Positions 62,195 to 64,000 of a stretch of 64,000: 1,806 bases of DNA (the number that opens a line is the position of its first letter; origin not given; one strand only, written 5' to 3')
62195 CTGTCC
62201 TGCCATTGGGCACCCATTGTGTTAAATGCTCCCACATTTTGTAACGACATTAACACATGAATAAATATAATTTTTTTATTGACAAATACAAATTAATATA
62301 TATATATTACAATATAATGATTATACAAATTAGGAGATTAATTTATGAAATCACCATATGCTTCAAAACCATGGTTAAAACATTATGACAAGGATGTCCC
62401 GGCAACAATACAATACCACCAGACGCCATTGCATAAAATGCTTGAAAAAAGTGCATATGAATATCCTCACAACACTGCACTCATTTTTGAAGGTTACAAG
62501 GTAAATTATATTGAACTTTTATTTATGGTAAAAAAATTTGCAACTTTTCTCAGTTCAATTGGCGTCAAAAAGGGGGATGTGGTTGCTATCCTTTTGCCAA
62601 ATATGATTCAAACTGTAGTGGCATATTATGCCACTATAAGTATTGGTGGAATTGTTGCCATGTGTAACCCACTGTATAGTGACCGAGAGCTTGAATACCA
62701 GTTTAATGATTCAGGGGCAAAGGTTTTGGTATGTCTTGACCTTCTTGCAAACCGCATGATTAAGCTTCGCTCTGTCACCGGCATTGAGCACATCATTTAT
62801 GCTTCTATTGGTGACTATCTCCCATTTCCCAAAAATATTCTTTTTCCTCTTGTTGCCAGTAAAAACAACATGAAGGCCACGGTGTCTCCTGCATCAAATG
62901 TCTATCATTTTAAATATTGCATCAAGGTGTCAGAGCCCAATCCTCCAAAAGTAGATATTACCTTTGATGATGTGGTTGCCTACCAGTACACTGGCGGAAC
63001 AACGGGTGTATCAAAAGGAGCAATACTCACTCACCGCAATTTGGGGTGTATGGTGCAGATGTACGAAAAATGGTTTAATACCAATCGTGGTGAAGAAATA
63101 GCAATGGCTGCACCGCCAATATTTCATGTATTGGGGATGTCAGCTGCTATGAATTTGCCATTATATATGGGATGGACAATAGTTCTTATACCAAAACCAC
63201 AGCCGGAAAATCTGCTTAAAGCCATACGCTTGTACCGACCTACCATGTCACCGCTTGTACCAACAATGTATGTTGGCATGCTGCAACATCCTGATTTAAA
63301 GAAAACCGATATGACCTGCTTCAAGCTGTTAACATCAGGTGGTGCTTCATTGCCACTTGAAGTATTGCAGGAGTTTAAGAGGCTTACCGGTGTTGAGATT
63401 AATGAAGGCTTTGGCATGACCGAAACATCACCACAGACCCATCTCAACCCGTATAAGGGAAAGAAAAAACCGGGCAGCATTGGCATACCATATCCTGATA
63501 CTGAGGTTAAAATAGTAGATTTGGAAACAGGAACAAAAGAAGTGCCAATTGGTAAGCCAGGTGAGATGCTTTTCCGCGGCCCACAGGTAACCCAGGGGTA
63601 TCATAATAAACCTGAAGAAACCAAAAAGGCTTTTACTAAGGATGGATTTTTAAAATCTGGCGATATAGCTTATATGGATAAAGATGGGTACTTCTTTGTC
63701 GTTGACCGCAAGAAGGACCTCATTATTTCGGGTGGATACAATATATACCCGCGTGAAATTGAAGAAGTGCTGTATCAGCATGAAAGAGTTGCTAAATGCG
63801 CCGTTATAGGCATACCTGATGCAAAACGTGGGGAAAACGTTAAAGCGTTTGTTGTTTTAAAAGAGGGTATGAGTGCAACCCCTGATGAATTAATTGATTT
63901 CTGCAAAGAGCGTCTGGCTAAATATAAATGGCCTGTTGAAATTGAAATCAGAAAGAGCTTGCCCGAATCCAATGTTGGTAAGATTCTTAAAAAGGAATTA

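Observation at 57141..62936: Ten exact, co-oriented copies of the 11-mer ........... packed into 5.8 kb around a RAYT gene, none seen in the other 58 kb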

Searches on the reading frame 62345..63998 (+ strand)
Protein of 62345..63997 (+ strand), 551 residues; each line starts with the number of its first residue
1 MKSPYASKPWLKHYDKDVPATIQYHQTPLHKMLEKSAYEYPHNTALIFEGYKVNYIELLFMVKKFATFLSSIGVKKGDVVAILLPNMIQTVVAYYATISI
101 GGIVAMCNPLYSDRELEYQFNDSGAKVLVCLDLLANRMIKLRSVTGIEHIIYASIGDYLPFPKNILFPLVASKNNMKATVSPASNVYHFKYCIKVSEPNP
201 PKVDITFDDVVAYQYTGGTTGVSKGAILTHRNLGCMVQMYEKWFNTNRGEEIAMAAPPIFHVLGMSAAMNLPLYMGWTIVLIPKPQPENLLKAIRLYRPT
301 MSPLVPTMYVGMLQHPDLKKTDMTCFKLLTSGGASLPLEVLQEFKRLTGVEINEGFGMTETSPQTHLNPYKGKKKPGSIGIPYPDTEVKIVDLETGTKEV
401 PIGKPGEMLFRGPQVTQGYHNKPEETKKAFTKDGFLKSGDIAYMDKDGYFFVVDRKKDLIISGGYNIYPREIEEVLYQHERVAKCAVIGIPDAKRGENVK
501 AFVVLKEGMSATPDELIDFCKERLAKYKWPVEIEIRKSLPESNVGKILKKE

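Call 10: search_protein_families(library=pfam, proteins=[window:62345-63998:+])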
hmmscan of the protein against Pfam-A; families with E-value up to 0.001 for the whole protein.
window:62345-63998:+ (551 aa): 2 families
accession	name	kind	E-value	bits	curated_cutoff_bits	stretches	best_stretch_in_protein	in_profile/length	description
PF00501.34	AMP-binding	-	3.4e-87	293.2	29.9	1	33-420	1-384/384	AMP-binding enzyme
PF13193.12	AMP-binding_C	-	1e-19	71.6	24.5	1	471-546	1-76/76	AMP-binding enzyme C-terminal domain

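Call 21: find_related_loci(query=window:62345-63997:+, collection=genome_contigs, flank=6000)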
Query window:62345-63997:+ (551 aa) in genome_contigs; peptide patterns used: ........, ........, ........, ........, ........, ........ (x = any residue, [..] = any of these).
199 stretches matched a pattern; 181 encode a relative of the query (tblastn E <= 1e-3); the best 80 are kept; 80 distinct loci.
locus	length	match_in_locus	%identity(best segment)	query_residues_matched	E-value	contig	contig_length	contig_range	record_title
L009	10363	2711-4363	94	1-551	0e+0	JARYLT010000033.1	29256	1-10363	MAG: Spirochaetota bacterium isolate A05DMB-I-13 NODE_33_length_29256_cov_4.637308, whole genome shotgun sequence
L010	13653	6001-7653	92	1-551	0e+0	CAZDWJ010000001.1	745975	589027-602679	MAG TPA_asm: uncultured Leptospira sp. isolate binchicken_co40_101 genome assembly, contig: NODE_3_length_745975_cov_9.5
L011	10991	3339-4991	92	1-551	0e+0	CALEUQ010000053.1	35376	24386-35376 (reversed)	MAG: uncultured bacterium isolate R1_Bin_METABAT__127_1 genome assembly, contig: c_000000067699, whole genome shotgun se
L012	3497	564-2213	72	2-551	0e+0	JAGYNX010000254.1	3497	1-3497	MAG: Spirochaetes bacterium isolate M55B154 254, whole genome shotgun sequence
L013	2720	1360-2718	89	1-453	0e+0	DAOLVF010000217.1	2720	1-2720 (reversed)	MAG TPA_asm: Spirochaetota bacterium isolate AMR_MDS_4586 NODE_33674_length_2720_cov_17.312570, whole genome shotgun seq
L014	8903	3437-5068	68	7-551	0e+0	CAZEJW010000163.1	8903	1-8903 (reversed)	MAG TPA_asm: uncultured Leptospirales bacterium isolate binchicken_co42_224 genome assembly, contig: NODE_13659_length_8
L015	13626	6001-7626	68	5-547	0e+0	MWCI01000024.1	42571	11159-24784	MAG: Spirochaetes bacterium ADurb.Bin218 BWY23_contig000024, whole genome shotgun sequence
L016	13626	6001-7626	66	5-547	0e+0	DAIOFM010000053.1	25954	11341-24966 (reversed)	MAG TPA_asm: Spirochaetota bacterium isolate CTOTU18388 NODE_1162_length_25954_cov_8.161860, whole genome shotgun sequen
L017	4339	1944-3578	65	2-547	0e+0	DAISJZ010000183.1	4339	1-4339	MAG TPA_asm: Spirochaetota bacterium isolate CTOTU18752 NODE_15852_length_4339_cov_18.622316, whole genome shotgun seque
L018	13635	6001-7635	66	2-547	0e+0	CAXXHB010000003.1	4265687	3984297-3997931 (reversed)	MAG: Spirochaetota bacterium isolate 9c02a98b-b84c-44b5-ab69-c94782187e37 genome assembly, contig: contig_3, whole genom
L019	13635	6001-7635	65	2-547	0e+0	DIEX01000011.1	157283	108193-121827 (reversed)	MAG TPA_asm: Spirochaetia bacterium UBA5763 UBA5763_contig_2190, whole genome shotgun sequence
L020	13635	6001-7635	65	2-547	0e+0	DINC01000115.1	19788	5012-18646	MAG TPA_asm: Spirochaetia bacterium UBA5550 UBA5550_contig_780, whole genome shotgun sequence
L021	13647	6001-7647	61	2-551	0e+0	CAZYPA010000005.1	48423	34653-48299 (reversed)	MAG TPA_asm: uncultured Leptospirales bacterium isolate binchicken_co39_269 genome assembly, contig: NODE_1651_length_48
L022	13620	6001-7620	62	5-551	0e+0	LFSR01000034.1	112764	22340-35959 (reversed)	MAG: Syntrophomonas sp. DTU018 scaffold952, whole genome shotgun sequence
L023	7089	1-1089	91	189-551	0e+0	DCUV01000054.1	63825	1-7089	MAG TPA_asm: Spirochaetia bacterium UBA2205 UBA2205_contig_8955, whole genome shotgun sequence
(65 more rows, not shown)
